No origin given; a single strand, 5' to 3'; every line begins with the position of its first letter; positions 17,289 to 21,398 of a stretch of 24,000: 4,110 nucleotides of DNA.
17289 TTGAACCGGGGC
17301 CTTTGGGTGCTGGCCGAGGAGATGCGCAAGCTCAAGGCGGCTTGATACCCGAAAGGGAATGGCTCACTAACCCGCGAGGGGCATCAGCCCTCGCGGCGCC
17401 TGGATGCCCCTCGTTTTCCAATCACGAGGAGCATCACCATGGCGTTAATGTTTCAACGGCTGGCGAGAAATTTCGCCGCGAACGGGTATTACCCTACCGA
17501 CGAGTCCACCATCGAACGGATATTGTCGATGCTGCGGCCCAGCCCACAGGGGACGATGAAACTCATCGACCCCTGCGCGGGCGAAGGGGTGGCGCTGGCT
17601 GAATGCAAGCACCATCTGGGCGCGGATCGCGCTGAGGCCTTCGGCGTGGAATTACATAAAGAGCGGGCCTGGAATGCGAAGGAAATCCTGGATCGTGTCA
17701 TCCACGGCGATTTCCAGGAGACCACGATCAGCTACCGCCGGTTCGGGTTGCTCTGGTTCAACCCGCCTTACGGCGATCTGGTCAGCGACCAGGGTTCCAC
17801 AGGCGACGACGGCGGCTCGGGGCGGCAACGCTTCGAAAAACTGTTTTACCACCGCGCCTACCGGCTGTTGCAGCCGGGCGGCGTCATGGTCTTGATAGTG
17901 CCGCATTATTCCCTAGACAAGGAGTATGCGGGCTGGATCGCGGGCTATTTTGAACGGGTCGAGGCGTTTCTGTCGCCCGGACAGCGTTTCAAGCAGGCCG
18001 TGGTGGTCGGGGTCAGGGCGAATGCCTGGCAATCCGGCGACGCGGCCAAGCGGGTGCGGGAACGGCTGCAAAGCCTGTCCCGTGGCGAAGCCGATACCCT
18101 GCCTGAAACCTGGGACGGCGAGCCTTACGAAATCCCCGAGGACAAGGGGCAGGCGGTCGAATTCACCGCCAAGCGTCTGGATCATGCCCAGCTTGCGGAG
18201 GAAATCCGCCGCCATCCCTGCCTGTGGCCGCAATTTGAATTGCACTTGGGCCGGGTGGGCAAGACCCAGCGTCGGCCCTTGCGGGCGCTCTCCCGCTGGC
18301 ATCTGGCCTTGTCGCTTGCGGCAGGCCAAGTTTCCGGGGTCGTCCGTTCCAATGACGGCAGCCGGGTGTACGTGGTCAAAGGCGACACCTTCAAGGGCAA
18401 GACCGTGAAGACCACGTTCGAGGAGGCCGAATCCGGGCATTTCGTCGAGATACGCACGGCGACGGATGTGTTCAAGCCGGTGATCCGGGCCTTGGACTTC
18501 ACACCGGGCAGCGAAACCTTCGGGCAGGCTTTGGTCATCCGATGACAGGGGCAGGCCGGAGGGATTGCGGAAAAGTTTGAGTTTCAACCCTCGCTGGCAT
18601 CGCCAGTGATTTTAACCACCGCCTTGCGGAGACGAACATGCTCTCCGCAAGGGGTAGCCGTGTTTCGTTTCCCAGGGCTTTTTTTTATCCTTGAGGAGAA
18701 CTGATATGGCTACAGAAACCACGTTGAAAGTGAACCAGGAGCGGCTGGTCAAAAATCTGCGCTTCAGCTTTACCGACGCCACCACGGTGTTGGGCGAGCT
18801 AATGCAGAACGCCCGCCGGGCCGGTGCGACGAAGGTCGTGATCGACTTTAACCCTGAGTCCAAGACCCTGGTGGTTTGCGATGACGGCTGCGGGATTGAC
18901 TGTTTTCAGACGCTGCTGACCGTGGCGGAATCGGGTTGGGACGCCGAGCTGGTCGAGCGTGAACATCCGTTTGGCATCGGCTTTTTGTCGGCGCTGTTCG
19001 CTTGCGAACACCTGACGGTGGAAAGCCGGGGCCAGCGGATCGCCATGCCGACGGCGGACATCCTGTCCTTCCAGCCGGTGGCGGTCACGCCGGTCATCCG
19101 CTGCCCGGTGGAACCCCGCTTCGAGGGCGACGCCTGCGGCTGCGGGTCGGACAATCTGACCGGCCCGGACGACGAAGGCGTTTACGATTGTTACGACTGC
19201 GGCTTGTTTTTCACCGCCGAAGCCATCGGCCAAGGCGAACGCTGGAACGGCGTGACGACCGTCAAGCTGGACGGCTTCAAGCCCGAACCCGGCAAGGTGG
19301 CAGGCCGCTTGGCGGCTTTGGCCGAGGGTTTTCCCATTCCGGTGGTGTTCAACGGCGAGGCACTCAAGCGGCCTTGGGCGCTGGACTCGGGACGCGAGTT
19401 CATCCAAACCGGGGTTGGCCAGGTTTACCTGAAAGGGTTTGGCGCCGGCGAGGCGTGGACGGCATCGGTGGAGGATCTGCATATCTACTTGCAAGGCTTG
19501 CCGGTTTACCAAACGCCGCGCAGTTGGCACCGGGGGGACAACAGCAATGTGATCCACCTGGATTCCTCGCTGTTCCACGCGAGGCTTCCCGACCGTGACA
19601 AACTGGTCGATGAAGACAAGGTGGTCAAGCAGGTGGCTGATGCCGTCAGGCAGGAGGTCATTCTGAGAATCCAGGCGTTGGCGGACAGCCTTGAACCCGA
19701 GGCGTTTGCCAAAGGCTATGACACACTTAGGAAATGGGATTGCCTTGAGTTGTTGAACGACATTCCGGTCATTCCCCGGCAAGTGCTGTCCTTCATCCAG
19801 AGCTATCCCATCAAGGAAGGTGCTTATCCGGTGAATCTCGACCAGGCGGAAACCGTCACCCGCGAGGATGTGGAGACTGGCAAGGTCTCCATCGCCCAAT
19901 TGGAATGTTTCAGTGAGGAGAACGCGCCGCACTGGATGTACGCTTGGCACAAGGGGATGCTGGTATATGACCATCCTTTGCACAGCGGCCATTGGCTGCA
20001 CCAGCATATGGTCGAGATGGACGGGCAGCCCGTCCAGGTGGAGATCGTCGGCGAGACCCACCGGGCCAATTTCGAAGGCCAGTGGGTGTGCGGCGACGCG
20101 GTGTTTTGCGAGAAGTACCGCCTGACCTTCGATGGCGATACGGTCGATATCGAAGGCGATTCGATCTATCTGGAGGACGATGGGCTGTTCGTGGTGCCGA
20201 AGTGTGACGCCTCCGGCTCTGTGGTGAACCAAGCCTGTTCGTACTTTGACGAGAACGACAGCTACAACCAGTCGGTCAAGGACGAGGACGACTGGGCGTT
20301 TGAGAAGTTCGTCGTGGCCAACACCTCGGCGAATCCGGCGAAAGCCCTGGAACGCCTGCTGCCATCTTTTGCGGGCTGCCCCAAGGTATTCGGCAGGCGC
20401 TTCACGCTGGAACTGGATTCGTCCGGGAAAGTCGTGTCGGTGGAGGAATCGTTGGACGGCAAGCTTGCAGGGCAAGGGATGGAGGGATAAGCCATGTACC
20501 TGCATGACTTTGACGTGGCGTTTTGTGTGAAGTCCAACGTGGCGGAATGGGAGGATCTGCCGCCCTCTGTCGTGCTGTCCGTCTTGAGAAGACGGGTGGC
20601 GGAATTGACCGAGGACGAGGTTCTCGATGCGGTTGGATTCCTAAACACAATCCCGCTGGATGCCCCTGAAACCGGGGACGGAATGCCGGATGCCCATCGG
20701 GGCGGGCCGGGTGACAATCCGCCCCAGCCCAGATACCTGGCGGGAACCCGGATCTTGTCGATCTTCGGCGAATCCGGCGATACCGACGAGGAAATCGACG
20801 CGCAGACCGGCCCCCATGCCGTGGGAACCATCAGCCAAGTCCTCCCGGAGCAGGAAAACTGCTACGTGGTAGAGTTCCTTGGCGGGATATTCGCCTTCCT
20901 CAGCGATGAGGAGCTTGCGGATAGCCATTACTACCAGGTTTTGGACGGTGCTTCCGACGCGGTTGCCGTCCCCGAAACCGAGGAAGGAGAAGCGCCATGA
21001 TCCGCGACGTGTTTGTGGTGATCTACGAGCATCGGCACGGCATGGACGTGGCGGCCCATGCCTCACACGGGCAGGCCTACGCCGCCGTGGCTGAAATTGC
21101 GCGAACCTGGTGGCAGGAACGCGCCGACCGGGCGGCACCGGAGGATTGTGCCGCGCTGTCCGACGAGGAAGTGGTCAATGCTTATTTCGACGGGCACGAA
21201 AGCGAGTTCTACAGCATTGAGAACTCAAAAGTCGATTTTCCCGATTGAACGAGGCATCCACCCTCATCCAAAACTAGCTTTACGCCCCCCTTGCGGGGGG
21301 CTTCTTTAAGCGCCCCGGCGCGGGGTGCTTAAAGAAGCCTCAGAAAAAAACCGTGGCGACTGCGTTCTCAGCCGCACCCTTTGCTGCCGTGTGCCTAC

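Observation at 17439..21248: Orphan NPPY methyltransferase followed by a Zn-ribbon-bearing GHKL ATPase and two small ORFs: candidate uncharacterised module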

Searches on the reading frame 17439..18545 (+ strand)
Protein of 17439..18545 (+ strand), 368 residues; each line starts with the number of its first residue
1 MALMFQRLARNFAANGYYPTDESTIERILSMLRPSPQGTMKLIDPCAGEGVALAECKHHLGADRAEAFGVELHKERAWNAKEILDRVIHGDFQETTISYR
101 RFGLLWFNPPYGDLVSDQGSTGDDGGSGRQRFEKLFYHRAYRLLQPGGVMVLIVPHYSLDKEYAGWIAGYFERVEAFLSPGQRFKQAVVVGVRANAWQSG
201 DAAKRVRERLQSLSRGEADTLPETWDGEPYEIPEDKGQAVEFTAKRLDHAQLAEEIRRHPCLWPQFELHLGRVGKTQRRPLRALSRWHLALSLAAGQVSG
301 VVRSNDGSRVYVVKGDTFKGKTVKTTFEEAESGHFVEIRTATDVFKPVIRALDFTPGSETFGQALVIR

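Call 4: search_protein_families(library=pfam, proteins=[window:17439-18545:+], max_evalue=0.01)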
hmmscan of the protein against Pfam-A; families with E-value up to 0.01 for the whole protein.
window:17439-18545:+ (368 aa): 2 families
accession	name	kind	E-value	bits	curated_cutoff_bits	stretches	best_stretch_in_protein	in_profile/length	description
PF19587.5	DUF6094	-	6.7e-22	78.1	22.8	1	13-199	133-311/344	Uncharacterised methyltransferase family (DUF6094)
PF07669.17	Eco57I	-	0.0031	18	25.3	1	108-163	81-142/171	Eco57I restriction-modification methylase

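Call 5: search_protein_families(library=ncbifam, proteins=[window:17439-18545:+], max_evalue=0.01)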
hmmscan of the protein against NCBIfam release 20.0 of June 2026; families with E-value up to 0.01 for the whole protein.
window:17439-18545:+ (368 aa): 2 families
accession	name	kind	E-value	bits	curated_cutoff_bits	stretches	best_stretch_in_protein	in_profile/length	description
NF047738.1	antiphage_MADS2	equivalog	1.1e-05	24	720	1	14-86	309-379/654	methylation-associated defense system DNA methyltransferase MAD2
NF011530.0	PRK14968.1-4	equivalog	0.0034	16.8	243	0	38-154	39-157/202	putative methyltransferase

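Call 6: search_protein_families(library=padloc, proteins=[window:17439-18545:+], max_evalue=0.1)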
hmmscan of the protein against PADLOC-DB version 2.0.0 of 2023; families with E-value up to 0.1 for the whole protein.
window:17439-18545:+ (368 aa): 6 families
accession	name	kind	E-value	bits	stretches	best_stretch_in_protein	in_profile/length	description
PDLC04134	mad2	-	2.8e-19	67.3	1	15-189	270-440/492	mads_2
PDLC03258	MTase_II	-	0.00013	19.3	1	15-157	22-158/366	Type II methyltransferase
PDLC03227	MTase_II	-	0.00037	17.5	1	20-157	32-190/494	Type II methyltransferase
PDLC03021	MTase_I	-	0.0013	15.6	0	100-156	271-328/491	Type I methyltransferase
PDLC03267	MTase_II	-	0.0072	13.3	1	38-111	34-116/539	Type II methyltransferase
PDLC03026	MTase_I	-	0.049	10.8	0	15-71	142-196/487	Type I methyltransferase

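Call 43: find_homologous_proteins(query=window:17439-18545:+, max_evalue=0.001)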
Query window:17439-18545:+ (368 aa): 952 proteins with E <= 0.001 among 7844 candidates; the best 120 are listed.
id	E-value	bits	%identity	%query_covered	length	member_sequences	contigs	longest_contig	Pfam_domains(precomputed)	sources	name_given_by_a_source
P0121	3.3e-241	818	96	100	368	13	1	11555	PF19587.5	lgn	-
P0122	1.0e-207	707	83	100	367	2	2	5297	PF19587.5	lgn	-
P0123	6.5e-199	678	80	100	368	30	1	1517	PF19587.5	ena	-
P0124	3.8e-197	673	79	100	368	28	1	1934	PF19587.5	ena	-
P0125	1.5e-169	582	71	99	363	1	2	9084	PF19587.5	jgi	jgi:hypothetical protein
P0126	1.1e-167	576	69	100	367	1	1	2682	PF19587.5,PF07669.18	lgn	-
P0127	8.3e-167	573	71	100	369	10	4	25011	PF19587.5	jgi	jgi:hypothetical protein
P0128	2.6e-166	571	69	100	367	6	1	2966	PF19587.5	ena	-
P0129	3.0e-164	564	70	100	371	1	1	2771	PF19587.5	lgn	-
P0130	6.0e-164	563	69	100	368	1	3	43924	PF19587.5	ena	-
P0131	2.5e-163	561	69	100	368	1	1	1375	PF19587.5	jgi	jgi:hypothetical protein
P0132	1.8e-162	559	68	100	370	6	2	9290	PF19587.5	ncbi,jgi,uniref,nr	ncbi:DUF6094 domain-containing protein [Methylocaldum sp. 14B]|jgi:hypothetical protein|uniref:DUF60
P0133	3.4e-160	551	67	99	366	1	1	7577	PF19587.5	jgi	jgi:hypothetical protein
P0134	2.1e-159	548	66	100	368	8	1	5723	PF19587.5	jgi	jgi:hypothetical protein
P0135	2.9e-155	535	66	100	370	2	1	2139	PF19587.5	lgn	-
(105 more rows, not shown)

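Call 45: find_related_loci(query=A4, collection=metagenome_contigs, flank=8000)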
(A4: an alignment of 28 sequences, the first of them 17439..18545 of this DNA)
Query A4 (368 aa) in metagenome_contigs; peptide patterns used: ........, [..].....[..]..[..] (x = any residue, [..] = any of these).
600 stretches matched a pattern (row limit reached: there are more); 347 encode a relative of the query (tblastn E <= 1e-3); the best 80 are kept; 80 distinct loci.
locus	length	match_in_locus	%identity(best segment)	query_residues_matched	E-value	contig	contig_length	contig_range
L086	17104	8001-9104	96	1-368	0e+0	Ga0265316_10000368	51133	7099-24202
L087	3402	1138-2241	80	1-368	0e+0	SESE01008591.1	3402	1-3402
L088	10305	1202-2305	80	1-368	0e+0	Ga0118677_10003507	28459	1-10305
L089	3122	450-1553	80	1-368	0e+0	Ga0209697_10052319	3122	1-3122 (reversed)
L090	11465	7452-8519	79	13-368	0e+0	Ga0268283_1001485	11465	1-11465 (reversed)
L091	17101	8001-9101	69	1-368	7e-171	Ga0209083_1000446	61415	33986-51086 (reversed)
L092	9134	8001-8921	78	13-319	2e-167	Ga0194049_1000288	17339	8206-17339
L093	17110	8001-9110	68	1-368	5e-167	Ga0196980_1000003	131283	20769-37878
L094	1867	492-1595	64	1-368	5e-170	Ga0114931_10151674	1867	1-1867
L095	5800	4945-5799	77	1-285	6e-151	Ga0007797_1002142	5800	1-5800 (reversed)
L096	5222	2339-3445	57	1-368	4e-143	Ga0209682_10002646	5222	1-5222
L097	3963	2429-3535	57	1-368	2e-144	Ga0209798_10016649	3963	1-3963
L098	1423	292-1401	55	1-368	2e-152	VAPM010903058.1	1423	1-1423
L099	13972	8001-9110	56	1-368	3e-139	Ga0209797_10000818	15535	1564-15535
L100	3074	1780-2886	57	1-368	1e-143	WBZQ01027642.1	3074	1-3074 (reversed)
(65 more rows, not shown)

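Call 63: search_protein_families(library=phrogs, proteins=[window:17439-18545:+], max_evalue=0.01)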
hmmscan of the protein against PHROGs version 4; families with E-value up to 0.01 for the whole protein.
window:17439-18545:+ (368 aa): 4 families
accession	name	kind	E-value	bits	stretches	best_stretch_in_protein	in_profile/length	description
phrog_9133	-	unknown function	1.3e-09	37.5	1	14-159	733-859/1259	-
phrog_3820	-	other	4.1e-06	27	1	38-165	67-186/255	DNA methyltransferase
phrog_799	-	other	0.00069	19.9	1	7-113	204-295/458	DNA methyltransferase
phrog_1685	-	unknown function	0.0087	14.2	0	102-161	178-236/2278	-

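Call 85: search_solved_structures(query=A4, max_evalue=0.01)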
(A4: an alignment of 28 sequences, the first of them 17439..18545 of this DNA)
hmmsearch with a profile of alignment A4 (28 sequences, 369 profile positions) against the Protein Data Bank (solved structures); distinct sequences matched with E-value up to 0.01: 5.
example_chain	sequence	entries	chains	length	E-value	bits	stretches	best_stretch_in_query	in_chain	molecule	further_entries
7qw5_A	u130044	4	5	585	0.00088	21.2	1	25-205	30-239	Modification methylase BseCI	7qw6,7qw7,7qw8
1g38_A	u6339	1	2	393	0.0047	18.9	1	115-162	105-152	MODIFICATION METHYLASE TAQI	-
2ibs_A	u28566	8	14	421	0.0049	18.8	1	115-162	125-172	Modification methylase TaqI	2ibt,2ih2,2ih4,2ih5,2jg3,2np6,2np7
1aqi_A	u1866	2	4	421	0.0052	18.7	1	115-162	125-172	ADENINE-N6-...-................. TAQI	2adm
1aqj_A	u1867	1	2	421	0.0052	18.7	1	115-162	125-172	ADENINE-N6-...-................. TAQI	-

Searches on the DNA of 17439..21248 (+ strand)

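Call 10: search_dna_similar(query=window:17439-21248:+, collection=plasmids, mode=near, max_rows=20)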
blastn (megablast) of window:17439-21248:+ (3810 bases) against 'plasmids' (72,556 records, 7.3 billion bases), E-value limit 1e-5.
No match.

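Call 11: search_dna_similar(query=window:17439-21248:+, collection=ecoli_genomes, mode=near, max_rows=10)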
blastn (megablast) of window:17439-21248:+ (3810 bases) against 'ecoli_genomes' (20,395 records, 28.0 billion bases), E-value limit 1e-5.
No match.

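Call 103: search_rna_families(sources=[L168, L001, L021, L025, L005, L034, L011], threshold=gathering)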
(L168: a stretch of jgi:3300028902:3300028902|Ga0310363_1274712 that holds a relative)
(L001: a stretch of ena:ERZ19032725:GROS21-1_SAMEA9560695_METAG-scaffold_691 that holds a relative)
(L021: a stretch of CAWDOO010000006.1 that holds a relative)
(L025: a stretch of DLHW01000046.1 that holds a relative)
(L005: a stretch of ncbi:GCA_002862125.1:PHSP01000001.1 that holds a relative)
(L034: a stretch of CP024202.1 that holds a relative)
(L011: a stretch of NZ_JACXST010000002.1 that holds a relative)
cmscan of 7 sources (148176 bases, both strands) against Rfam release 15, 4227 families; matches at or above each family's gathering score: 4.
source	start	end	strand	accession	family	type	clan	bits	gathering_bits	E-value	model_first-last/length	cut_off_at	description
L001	4660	4810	+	RF02012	group-II-D1D4-7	Intron;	CL00102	120.1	34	2.2e-24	1-151/151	no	Group II catalytic intron D1-D4-7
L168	11502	11652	+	RF02012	group-II-D1D4-7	Intron;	CL00102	118.1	34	6.7e-24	1-151/151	no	Group II catalytic intron D1-D4-7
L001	6923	6999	+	RF00029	Intron_gpII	Intron;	-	65.4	40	3e-10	1-77/77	no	Group II catalytic intron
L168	13841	13917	+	RF00029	Intron_gpII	Intron;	-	63.7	40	8e-10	1-77/77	no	Group II catalytic intron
